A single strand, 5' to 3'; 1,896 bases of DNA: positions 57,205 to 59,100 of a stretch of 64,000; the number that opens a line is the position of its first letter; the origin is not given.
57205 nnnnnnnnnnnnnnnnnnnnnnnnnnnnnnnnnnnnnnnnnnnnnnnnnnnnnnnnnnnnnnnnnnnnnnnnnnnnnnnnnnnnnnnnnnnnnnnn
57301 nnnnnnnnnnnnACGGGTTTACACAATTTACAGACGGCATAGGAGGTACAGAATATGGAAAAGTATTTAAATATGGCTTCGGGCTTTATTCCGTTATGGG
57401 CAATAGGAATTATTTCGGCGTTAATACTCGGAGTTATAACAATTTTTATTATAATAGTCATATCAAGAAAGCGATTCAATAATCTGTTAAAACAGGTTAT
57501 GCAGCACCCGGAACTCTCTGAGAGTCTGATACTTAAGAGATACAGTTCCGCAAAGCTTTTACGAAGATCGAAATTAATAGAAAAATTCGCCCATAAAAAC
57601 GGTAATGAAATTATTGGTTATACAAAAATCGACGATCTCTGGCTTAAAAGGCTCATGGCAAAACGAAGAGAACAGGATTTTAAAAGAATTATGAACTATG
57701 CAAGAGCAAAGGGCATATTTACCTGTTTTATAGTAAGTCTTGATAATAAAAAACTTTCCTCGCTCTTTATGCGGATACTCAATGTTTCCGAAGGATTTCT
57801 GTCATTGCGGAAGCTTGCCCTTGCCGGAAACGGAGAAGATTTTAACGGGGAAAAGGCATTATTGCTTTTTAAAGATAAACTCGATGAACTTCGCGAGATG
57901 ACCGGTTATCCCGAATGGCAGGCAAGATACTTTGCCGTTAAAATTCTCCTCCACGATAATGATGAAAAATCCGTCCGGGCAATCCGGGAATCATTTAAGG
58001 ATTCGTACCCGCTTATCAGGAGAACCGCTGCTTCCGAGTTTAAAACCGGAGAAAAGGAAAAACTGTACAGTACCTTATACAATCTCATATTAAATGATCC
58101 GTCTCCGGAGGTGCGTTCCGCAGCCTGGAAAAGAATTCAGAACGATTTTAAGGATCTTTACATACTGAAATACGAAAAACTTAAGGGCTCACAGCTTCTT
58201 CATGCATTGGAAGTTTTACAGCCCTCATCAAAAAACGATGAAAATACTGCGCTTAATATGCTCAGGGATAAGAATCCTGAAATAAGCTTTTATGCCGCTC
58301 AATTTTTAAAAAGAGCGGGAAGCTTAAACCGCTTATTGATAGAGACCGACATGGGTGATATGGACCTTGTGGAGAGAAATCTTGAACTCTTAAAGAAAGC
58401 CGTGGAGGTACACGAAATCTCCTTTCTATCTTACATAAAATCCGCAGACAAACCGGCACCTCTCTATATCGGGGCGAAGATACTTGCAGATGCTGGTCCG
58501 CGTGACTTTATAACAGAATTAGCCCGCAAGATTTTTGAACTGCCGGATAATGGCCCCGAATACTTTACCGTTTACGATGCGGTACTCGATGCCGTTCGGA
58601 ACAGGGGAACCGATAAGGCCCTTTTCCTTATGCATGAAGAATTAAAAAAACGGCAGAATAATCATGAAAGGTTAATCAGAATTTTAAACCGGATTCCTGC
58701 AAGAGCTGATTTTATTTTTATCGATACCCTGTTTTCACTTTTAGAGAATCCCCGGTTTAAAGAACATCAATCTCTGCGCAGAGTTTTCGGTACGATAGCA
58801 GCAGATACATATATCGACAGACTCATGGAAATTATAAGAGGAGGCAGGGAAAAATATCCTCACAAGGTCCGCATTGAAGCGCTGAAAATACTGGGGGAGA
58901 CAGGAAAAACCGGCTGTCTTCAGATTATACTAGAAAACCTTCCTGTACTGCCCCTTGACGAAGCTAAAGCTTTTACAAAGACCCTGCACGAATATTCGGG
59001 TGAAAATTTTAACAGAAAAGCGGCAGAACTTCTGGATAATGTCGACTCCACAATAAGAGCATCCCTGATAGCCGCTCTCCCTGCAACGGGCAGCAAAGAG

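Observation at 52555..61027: Fatty-acid synthesis cluster interrupted and inverted by a GAF/PAS-cyclase and HEAT-repeat gene pair, with no acpP between fabG and fabF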

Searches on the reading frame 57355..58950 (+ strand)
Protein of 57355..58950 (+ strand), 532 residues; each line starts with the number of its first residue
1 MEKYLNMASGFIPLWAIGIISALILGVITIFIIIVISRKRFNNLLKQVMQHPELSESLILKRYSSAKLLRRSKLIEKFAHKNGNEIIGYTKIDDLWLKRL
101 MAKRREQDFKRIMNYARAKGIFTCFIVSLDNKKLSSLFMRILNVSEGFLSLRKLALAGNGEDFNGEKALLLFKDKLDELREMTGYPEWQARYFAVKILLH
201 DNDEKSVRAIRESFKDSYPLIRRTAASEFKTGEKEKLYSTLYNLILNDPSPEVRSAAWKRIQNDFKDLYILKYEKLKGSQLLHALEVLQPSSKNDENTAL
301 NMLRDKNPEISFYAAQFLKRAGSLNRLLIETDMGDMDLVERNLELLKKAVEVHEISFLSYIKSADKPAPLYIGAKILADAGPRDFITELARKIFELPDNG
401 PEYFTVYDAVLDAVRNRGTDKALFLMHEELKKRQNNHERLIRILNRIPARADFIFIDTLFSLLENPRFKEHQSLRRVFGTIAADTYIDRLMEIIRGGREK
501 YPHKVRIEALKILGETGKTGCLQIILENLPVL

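Call 31: search_protein_families(library=pfam, proteins=[window:57355-58950:+], max_evalue=0.1)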
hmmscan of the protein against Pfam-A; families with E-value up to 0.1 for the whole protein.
window:57355-58950:+ (532 aa): 6 families
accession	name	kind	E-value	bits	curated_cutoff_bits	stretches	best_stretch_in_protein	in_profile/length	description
PF13646.12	HEAT_2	-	4.5e-09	36.9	27.7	1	179-257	4-83/88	HEAT repeats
PF02985.28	HEAT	-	9.2e-08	32.1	23.5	1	238-259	2-22/31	HEAT repeat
PF22161.1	Mre11_C_bact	-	0.0046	17.3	27.4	1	425-445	16-36/47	Mre11 C-terminal domain, bacteria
PF24102.1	FLAD1_M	-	0.019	15.2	27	1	185-219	36-70/78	FAD synthase, middle domain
PF01347.28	Vitellogenin_N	-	0.025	13.6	24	0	407-476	358-429/590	Lipoprotein amino terminal region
PF12717.13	Cnd1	-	0.089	13.3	26.4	0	204-257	20-78/162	non-SMC mitotic condensation complex subunit 1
